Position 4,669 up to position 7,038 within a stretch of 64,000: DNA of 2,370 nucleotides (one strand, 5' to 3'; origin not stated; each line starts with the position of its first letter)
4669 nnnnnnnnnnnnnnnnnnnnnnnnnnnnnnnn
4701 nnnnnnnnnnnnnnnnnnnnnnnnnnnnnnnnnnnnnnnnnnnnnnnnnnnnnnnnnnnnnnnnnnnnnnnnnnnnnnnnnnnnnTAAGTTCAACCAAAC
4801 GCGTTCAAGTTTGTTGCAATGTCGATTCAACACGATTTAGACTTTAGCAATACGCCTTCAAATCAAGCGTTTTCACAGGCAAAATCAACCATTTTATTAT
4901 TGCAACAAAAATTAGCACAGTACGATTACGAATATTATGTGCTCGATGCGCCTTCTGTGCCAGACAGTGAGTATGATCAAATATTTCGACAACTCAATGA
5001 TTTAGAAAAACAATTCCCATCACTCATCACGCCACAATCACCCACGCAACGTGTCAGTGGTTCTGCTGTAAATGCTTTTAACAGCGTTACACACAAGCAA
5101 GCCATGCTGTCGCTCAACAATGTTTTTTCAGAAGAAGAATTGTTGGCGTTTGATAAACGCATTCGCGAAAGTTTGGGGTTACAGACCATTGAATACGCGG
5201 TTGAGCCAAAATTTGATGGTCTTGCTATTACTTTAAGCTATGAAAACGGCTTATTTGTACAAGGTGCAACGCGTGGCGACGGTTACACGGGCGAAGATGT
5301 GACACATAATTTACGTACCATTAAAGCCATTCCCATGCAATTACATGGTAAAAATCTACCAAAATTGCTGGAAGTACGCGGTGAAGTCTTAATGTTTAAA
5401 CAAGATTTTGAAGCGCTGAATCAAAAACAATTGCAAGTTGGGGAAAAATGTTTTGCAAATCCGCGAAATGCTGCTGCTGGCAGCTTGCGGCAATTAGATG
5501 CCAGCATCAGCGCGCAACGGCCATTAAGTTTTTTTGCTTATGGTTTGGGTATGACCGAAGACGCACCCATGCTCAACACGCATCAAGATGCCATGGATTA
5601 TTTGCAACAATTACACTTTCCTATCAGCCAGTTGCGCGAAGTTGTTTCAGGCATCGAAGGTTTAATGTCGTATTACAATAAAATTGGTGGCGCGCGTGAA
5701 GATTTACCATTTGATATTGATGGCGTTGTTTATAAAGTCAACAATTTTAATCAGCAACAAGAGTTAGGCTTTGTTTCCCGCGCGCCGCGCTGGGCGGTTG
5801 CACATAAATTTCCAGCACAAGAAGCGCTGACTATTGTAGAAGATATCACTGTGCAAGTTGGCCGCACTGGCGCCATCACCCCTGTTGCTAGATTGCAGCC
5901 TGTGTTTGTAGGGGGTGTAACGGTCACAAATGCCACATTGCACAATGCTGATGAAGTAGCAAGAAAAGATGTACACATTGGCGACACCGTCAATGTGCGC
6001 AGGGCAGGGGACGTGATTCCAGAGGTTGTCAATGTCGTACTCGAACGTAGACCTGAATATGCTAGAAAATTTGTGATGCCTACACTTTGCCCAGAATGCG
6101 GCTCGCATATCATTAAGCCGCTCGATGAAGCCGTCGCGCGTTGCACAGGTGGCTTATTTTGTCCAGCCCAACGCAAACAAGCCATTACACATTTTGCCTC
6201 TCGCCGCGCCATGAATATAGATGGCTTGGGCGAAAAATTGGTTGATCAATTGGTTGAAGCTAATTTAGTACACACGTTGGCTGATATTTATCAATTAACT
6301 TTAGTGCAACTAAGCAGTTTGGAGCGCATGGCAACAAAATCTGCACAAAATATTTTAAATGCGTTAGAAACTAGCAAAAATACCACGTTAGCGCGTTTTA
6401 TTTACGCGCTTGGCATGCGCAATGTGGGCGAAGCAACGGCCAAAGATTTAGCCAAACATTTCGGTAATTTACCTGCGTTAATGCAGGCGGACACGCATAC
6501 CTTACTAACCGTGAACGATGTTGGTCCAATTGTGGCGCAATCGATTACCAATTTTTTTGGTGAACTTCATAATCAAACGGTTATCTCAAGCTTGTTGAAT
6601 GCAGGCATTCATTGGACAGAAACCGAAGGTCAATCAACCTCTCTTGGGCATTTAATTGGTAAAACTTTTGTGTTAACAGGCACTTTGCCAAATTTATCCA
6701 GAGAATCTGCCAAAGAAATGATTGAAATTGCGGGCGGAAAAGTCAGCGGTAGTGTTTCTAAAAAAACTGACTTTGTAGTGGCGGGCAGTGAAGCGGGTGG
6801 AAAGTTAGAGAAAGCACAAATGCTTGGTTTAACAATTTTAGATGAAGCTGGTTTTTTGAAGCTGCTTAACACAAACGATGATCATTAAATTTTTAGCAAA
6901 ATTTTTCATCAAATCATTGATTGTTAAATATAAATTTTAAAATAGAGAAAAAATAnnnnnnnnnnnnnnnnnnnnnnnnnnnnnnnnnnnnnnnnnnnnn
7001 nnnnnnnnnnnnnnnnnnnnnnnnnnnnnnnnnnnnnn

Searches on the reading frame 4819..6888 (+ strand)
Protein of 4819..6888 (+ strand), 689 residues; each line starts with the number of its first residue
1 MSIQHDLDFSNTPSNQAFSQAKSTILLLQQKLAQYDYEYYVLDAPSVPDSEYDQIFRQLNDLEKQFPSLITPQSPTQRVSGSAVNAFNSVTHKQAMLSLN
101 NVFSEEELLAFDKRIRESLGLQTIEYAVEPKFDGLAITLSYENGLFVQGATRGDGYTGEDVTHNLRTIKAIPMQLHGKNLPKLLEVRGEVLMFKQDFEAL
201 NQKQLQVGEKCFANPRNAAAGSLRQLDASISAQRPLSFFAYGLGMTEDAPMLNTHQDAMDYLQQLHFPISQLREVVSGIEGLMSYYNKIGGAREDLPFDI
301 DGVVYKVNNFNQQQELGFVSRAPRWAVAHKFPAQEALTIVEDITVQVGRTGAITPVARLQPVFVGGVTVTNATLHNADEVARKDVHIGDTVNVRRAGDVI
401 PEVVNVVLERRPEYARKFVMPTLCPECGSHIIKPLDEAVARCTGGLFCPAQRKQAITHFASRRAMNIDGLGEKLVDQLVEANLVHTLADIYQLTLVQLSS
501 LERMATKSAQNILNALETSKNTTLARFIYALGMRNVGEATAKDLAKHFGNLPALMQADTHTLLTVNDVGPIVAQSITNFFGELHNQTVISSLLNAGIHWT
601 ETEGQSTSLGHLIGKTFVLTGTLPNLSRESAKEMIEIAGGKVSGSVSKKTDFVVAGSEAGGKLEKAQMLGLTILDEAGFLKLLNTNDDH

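Call 107: list_cluster_members(proteins=[window:4819-6888:+, window:11408-11956:+, window:7965-8984:+, window:36739-38391:+, window:40776-42698:+, window:46429-48144:+])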
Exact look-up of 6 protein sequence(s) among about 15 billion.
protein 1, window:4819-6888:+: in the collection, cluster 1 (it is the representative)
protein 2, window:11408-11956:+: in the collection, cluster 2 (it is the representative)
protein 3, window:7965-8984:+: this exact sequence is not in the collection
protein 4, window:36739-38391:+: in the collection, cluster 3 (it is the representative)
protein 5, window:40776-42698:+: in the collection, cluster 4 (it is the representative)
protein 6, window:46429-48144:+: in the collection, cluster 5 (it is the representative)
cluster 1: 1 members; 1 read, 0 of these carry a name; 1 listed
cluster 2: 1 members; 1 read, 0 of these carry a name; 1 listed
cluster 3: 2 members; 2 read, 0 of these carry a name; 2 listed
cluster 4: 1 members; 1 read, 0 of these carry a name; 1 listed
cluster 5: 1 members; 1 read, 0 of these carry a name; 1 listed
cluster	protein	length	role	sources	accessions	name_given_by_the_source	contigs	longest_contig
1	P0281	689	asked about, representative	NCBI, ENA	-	-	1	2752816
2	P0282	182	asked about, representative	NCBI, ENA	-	-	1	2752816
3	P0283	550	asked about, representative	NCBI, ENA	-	-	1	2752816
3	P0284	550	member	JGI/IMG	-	-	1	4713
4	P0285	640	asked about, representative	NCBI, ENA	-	-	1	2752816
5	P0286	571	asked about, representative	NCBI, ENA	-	-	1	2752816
